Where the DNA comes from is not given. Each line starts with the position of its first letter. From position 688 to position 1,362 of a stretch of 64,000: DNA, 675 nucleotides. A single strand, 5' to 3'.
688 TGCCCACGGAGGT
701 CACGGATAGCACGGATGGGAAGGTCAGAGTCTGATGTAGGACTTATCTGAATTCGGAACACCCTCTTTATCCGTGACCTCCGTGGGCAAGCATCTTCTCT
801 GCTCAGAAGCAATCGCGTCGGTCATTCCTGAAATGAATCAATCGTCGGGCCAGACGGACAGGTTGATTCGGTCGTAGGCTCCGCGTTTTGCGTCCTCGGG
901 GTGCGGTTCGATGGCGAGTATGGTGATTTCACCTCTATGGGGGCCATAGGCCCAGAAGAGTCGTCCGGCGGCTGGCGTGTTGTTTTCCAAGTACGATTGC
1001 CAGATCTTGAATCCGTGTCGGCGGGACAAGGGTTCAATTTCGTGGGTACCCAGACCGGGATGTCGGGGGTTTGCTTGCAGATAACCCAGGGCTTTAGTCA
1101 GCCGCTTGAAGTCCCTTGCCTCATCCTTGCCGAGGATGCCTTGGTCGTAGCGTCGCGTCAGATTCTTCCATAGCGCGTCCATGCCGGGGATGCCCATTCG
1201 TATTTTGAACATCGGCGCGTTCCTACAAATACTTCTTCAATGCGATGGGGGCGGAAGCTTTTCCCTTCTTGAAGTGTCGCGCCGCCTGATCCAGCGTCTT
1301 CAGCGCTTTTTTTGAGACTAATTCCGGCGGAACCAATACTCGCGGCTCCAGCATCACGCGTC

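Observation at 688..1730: Toxin-antitoxin cassette bracketed by inverted copies of a ~100-bp palindromic (MITE-like) element, inserted between the convergent araC-like and upp genes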

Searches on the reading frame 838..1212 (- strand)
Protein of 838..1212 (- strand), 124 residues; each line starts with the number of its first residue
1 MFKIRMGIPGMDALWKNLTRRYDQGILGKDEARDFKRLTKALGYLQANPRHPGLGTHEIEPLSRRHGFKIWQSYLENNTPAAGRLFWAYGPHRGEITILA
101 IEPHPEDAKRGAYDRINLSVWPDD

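Call 5: search_protein_families(library=pfam, proteins=[window:838-1212:-], max_evalue=0.01)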
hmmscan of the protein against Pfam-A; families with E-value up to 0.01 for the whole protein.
window:838-1212:- (124 aa): 0 families

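Call 7: search_protein_families(library=ncbifam, proteins=[window:838-1212:-], max_evalue=1)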
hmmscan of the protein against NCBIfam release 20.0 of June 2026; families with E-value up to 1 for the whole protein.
window:838-1212:- (124 aa): 0 families

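Call 9: search_solved_structures(query=window:838-1212:-, max_evalue=10, show_alignments=2)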
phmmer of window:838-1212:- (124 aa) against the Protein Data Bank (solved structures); distinct sequences matched with E-value up to 10: 1.
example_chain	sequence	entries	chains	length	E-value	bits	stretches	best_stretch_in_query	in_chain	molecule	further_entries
1sei_A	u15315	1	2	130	0.33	14.7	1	57-99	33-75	RIBOSOMAL PROTEIN S8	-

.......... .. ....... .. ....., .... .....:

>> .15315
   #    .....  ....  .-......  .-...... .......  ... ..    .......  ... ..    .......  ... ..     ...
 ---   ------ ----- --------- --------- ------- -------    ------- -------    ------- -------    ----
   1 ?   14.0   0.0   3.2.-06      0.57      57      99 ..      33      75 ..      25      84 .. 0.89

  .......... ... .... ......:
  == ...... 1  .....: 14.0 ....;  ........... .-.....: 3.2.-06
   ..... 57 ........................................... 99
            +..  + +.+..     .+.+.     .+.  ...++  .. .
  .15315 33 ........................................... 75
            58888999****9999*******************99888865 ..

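Call 11: search_protein_families(library=padloc, proteins=[window:838-1212:-], max_evalue=1)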
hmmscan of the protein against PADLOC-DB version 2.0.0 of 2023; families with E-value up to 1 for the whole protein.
window:838-1212:- (124 aa): 0 families

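Call 15: find_encoding_contigs(protein=window:838-1212:-, flank=10000, max_places=10)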
Protein window:838-1212:- (124 aa): 10 contigs read that carry it; 8 places shown.
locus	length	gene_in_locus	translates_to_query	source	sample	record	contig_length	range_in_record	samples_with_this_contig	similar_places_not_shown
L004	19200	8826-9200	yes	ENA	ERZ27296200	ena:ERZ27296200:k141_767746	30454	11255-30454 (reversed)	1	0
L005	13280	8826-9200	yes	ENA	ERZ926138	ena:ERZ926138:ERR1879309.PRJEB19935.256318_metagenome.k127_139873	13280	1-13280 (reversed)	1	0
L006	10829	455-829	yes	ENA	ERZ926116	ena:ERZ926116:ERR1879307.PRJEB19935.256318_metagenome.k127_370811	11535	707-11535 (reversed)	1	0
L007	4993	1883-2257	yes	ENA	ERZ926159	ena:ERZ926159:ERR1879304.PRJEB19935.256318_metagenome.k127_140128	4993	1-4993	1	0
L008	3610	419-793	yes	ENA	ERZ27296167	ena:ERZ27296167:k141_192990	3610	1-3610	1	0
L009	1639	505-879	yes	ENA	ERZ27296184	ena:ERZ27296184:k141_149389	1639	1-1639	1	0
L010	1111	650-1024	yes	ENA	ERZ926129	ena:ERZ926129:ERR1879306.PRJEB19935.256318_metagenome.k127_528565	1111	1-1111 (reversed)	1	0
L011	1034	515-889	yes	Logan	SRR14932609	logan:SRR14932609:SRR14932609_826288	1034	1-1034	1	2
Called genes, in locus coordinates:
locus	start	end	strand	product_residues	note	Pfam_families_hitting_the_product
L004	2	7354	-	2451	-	?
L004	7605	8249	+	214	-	PF14681:UPRTase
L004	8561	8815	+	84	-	-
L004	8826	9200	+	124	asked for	-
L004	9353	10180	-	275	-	PF12833:HTH_18, PF00165:HTH_AraC (weak)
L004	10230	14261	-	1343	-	PF17829:GH115_C (faint), PF00128:Alpha-amylase, PF13205:Big_5 (weak), PF17957:Big_7, PF11721:Malectin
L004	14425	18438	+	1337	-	PF17829:GH115_C (faint), PF00128:Alpha-amylase, PF13205:Big_5 (weak), PF17957:Big_7, PF11721:Malectin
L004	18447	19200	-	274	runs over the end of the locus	PF01503:PRA-PH (faint), PF03819:MazG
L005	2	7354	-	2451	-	?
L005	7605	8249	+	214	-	PF14681:UPRTase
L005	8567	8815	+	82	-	-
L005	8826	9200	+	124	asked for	-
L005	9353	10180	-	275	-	PF12833:HTH_18, PF00165:HTH_AraC (weak)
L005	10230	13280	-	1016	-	?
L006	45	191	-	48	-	-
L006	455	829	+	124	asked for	-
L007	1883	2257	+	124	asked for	-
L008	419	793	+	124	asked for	-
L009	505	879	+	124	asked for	-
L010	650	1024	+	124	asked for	-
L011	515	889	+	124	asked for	-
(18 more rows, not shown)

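Call 22: find_homologous_proteins(query=window:838-1212:-, max_evalue=0.001)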
Query window:838-1212:- (124 aa): 1353 proteins with E <= 0.001 among 1357 candidates; the best 120 are listed.
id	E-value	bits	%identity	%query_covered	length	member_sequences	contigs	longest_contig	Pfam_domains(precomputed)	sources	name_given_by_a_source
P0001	3.8e-81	288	99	100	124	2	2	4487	-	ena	-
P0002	4.5e-62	226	78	99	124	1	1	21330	-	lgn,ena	-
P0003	1.3e-53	199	70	99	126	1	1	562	-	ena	-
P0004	8.4e-53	196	69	98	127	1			-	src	-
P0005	3.1e-52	195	68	99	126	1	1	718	-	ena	-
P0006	5.1e-52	194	67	98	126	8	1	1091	-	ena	-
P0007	9.2e-52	193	68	98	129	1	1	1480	-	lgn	-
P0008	1.0e-51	193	71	98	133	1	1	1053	-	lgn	-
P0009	1.3e-51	193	70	98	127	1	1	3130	-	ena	-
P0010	4.1e-51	191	69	98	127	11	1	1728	-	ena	-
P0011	4.2e-51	191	67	98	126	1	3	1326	-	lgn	-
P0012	7.1e-51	190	66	98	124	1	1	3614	-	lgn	-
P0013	8.8e-51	190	69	98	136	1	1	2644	-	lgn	-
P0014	1.0e-50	190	69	99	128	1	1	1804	-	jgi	jgi:hypothetical protein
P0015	1.1e-50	190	69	98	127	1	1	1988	-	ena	-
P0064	3.3e-49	185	68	98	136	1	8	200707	-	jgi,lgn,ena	jgi:hypothetical protein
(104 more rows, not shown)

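Call 24: find_encoding_contigs(protein=P0002, flank=6000, max_places=3)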
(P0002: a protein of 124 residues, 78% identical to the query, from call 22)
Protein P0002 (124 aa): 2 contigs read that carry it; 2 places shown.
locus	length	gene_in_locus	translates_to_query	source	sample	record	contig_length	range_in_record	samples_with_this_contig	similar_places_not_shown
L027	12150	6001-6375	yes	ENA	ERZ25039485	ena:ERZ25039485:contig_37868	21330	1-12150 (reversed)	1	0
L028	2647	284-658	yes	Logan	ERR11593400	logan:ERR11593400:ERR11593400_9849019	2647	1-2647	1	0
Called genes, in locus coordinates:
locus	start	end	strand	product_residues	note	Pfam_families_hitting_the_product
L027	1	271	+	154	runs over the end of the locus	PF01381:HTH_3, PF13443:HTH_26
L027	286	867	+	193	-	PF02661:Fic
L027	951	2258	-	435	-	-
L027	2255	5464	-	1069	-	PF14312:FG-GAP_2 (weak)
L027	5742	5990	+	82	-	-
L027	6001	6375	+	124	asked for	-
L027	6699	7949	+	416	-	-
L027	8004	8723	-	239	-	PF04607:RelA_SpoT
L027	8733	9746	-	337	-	PF00142:Fer4_NifH (weak), PF02374:ArsA_ATPase (weak), PF10609:ParA (weak), PF13614:AAA_31, PF01656:CbiA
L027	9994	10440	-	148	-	-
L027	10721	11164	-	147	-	PF09239:Topo-VIb_trans (faint)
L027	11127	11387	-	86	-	-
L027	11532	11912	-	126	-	-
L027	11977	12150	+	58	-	?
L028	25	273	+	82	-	-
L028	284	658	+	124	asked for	-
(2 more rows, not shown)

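Call 25: find_encoding_contigs(protein=P0064, flank=6000, max_places=3)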
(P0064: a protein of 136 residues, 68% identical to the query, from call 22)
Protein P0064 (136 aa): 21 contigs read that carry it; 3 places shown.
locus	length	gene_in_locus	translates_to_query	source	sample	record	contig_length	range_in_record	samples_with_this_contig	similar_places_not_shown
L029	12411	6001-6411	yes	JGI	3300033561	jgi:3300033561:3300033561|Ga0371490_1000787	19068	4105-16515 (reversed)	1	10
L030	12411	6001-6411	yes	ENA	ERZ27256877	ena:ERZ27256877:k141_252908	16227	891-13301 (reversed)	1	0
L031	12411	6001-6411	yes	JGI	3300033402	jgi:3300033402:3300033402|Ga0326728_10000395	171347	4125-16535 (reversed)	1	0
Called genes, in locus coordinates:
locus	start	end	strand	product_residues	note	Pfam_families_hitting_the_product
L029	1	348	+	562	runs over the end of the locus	-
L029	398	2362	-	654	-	PF10282:Lactonase (faint), PF23414:Beta-prop_EML_2 (weak), PF25174:Beta-prop_THOC3 (faint), PF00034:Cytochrom_C (faint), PF03150:CCP_MauG (faint), PF21419:RoxA-like_Cyt-c (weak)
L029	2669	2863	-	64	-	-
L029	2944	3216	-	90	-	PF09720:Unstab_antitox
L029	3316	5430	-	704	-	PF02065:Melibiase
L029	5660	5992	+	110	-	-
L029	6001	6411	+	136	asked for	-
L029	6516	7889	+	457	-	PF01555:N6_N4_Mtase (weak)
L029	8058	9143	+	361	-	-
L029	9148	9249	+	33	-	-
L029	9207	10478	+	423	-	PF02463:SMC_N, PF13175:AAA_15, PF13476:AAA_23, PF13304:AAA_21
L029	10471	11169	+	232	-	-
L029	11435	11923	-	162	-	PF01555:N6_N4_Mtase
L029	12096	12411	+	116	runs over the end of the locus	-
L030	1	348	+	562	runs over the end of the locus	-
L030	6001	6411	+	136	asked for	-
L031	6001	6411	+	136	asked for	-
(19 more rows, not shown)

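Call 28: find_homologous_proteins(query=L004:9353-10180:-, max_evalue=1e-20)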
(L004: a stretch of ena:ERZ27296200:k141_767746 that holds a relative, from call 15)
Query L004:9353-10180:- (275 aa): 286 proteins with E <= 1e-20 among 2933 candidates; the best 120 are listed.
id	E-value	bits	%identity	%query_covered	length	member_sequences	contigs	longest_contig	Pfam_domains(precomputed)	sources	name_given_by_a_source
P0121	1.5e-182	623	100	100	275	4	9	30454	PF12833.14,PF00165.30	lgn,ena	-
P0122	6.5e-115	401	61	100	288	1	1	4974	PF12833.14,PF00165.30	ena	-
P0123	7.0e-108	378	63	97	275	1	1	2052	PF12833.14,PF00165.30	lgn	-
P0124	9.6e-106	371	64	95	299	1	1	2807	PF12833.14,PF00165.30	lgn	-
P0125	1.0e-104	368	58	97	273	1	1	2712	PF12833.14,PF00165.30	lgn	-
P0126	2.1e-103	364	62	96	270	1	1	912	PF12833.14,PF07883.18,PF00165.30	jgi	jgi:AraC family transcriptional regulator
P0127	2.4e-102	360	60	95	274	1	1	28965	PF12833.14,PF00165.30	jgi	-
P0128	6.5e-102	359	60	94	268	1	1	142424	PF12833.14,PF00165.30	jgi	-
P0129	8.6e-101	355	60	92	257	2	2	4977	PF12833.14,PF00165.30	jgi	jgi:AraC family transcriptional regulator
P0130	4.1e-100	353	60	94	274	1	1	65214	PF12833.14,PF00165.30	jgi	-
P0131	1.1e-98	348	59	94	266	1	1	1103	PF12833.14,PF00165.30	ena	-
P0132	1.4e-98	348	57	97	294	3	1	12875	PF12833.14,PF00165.30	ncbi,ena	-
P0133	1.6e-98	348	58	97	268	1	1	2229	PF12833.14,PF00165.30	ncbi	-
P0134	4.1e-98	346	58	96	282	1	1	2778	PF12833.14,PF00165.30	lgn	-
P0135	5.6e-98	346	57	96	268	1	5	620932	PF12833.14,PF00165.30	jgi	jgi:AraC family transcriptional regulator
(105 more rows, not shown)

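Call 29: find_encoding_contigs(protein=P0128, flank=5000, max_places=2)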
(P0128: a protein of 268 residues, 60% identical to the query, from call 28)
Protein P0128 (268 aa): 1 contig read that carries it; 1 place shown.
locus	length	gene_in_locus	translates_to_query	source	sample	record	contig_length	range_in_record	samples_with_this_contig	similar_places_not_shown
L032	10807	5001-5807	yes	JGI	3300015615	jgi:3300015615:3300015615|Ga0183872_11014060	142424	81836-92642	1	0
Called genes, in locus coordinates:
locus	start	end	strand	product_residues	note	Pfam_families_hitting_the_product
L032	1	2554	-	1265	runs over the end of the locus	PF17829:GH115_C, PF13802:Gal_mutarotas_2, PF01055:Glyco_hydro_31_2nd, PF21365:Glyco_hydro_31_3rd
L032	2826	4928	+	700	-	PF03372:Exo_endo_phos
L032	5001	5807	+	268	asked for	PF00165:HTH_AraC (faint), PF12833:HTH_18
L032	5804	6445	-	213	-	PF07963:N_methyl (weak)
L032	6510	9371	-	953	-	PF00082:Peptidase_S8, PF02412:TSP_3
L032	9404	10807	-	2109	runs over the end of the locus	PF01436:NHL (weak), PF06739:SBBP (faint), PF08450:SGL (weak), PF01436:NHL (weak), PF13385:Laminin_G_3, PF13385:Laminin_G_3, PF18884:TSP3_bac (weak), PF13517:FG-GAP_3 (weak), +6 more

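Call 30: find_encoding_contigs(protein=P0122, flank=5000, max_places=2)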
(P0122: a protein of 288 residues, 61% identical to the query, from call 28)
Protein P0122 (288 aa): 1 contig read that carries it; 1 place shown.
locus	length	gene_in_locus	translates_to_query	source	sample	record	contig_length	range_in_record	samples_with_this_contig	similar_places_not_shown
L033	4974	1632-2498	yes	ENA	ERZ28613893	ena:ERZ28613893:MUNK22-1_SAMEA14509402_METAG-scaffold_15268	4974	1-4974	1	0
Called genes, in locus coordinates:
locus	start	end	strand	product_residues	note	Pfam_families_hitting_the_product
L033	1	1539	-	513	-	?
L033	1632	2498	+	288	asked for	PF12833:HTH_18, PF00165:HTH_AraC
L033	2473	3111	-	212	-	PF14681:UPRTase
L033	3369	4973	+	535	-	?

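Call 31: find_encoding_contigs(protein=P0130, flank=5000, max_places=2)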
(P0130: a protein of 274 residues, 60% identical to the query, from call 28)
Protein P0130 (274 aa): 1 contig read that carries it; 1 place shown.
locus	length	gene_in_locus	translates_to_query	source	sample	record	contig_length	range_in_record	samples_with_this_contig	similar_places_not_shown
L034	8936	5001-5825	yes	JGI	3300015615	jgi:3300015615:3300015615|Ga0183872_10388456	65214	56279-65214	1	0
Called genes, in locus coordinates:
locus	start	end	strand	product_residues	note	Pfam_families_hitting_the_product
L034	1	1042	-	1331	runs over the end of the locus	PF00128:Alpha-amylase, PF17957:Big_7, PF11721:Malectin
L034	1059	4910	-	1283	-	PF17829:GH115_C (faint), PF13802:Gal_mutarotas_2, PF01055:Glyco_hydro_31_2nd, PF21365:Glyco_hydro_31_3rd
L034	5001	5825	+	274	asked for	PF00165:HTH_AraC (faint), PF12833:HTH_18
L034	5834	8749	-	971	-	PF00082:Peptidase_S8, PF02412:TSP_3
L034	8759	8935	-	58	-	?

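Call 49: search_protein_families(library=pfam, proteins=[window:838-1212:-], max_evalue=10)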
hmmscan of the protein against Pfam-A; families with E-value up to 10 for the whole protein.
window:838-1212:- (124 aa): 0 families

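Call 52: search_solved_structures(query=A5, max_evalue=10, show_alignments=3)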
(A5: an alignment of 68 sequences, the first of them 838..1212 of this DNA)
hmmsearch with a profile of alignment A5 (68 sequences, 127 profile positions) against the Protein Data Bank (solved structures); distinct sequences matched with E-value up to 10: 2.
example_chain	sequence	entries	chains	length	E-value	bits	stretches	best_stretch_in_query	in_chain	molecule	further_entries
1sei_A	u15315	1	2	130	0.042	17.3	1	57-100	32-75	RIBOSOMAL PROTEIN S8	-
4pdb_A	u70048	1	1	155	0.92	13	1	56-97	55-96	30S ribosomal protein S8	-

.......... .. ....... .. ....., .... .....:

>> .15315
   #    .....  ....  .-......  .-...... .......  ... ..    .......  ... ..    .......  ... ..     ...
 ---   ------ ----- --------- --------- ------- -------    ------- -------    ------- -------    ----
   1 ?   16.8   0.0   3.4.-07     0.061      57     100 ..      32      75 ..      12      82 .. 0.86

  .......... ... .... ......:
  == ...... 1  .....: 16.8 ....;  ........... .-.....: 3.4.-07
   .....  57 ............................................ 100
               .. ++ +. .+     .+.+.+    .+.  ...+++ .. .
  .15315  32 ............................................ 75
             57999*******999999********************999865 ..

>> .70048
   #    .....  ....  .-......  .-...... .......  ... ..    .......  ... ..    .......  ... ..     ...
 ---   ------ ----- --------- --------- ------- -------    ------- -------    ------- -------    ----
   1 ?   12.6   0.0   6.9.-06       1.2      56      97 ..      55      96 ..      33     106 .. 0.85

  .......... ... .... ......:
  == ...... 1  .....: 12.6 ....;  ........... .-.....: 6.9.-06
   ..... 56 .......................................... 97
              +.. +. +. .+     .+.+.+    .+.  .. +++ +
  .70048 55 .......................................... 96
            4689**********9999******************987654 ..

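Call 56: predict_structure(alignment_id=A5)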
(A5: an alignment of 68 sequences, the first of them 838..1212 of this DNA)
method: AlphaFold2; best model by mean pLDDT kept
length: 124 residues; sequences in the alignment: 68
mean_pLDDT: 80.6   pTM: 0.75
mean pLDDT of the five models: 80.6, 79.4, 78.8, 78.3, 76.6
residues with pLDDT >= 90: 50; 70-90: 52; 50-70: 5; < 50: 17
segments of 3 or more residues with pLDDT < 50: 106-117, 119-122
pLDDT, mean of each block of 10 residues (from residue 1): 84 85 90 90 94 91 87 85 87 90 55 42 45
secondary structure, 60 per line:
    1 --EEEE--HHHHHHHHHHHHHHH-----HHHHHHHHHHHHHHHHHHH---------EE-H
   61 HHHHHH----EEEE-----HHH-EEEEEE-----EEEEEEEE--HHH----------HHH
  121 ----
elements in order: E3-6 H9-23 H29-47 H60-66 E71-74 E84-89 E95-102

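Call 59: fold_search(model_id=the predicted structure, library=pdb)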
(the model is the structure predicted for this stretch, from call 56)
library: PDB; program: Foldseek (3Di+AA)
matches with E <= 10: 263; with E <= 0.001: 0
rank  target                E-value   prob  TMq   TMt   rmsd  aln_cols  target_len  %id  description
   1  7v6w_F                7.5e-03  1.00  0.53  0.71   3.6       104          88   12  Crystal structure of heterohexameric Sa2YoeB-Sa2YefM complex bound to 26bp-DNA (released 2021-12-15)
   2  7v5y_E                8.0e-03  1.00  0.53  0.72   3.5       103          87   12  Crystal structure of hexameric complex of Sa2YoeB-Sa2YefM toxin-antitoxin from Staphylococcus aureus (released 2021-12-15)
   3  7v6w_E                1.0e-02  1.00  0.52  0.70   3.6       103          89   12  Crystal structure of heterohexameric Sa2YoeB-Sa2YefM complex bound to 26bp-DNA (released 2021-12-15)
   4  2otr_MODEL_1_A        1.5e-02  0.99  0.45  0.58   5.4       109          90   16  Solution Structure of Conserved Hypothetical Protein HP0892 from Helicobacter pylori (released 2007-12-18)
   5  1wmi_A                2.0e-02  0.99  0.46  0.61   4.1       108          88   16  Crystal structure of archaeal RelE-RelB complex from Pyrococcus horikoshii OT3 (released 2005-03-15)
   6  8a0x_C                6.6e-02  0.51  0.34  0.38   8.3       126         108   13  Crystal structure of the HigB2-HigA2 tetramer in complex with operator DNA (released 2023-05-03)
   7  4lsy_A                8.0e-02  0.91  0.41  0.55   5.2       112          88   16  Crystal structure of copper-bound L66S mutant toxin from Helicobacter pylori (released 2014-02-05)
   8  6n90_B                9.0e-02  0.97  0.50  0.67   4.0       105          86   11  YoeB/ParE toxin from Agrobacterium tumefaciens (released 2019-11-06)
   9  9w3a_B                1.1e-01  0.82  0.45  0.49   6.5       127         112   12  Crystal structure of PfiAT toxin-antitoxin complex (released 2026-02-11)
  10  5ja8_C                1.2e-01  0.63  0.35  0.40   6.9       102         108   16  Crystal structure of the HigB2 toxin in complex with Nb2 (released 2017-04-05)
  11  2khe_MODEL_1_A        1.2e-01  0.75  0.42  0.54   5.0       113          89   17  Solution Structure of the Bacterial Toxin Rele from Thermus Thermophilus HB8 (released 2010-03-31)
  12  7xbj_A                1.2e-01  0.60  0.20  0.09   3.1        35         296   11  Txp40, an insecticidal toxin protein from Xenorhabdus nematophila (released 2023-03-29)
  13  5ja9_D                1.5e-01  0.30  0.31  0.37   7.8       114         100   17  Crystal structure of the HigB2 toxin in complex with Nb6 (released 2017-04-05)
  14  9lew_B                1.8e-01  0.93  0.51  0.66   4.1       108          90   11  The crystal structure of DinJ-YafQ complex from Vibrio cholerae (released 2025-07-30)
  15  9w3a_C                1.8e-01  0.85  0.51  0.56   5.9       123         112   12  Crystal structure of PfiAT toxin-antitoxin complex (released 2026-02-11)
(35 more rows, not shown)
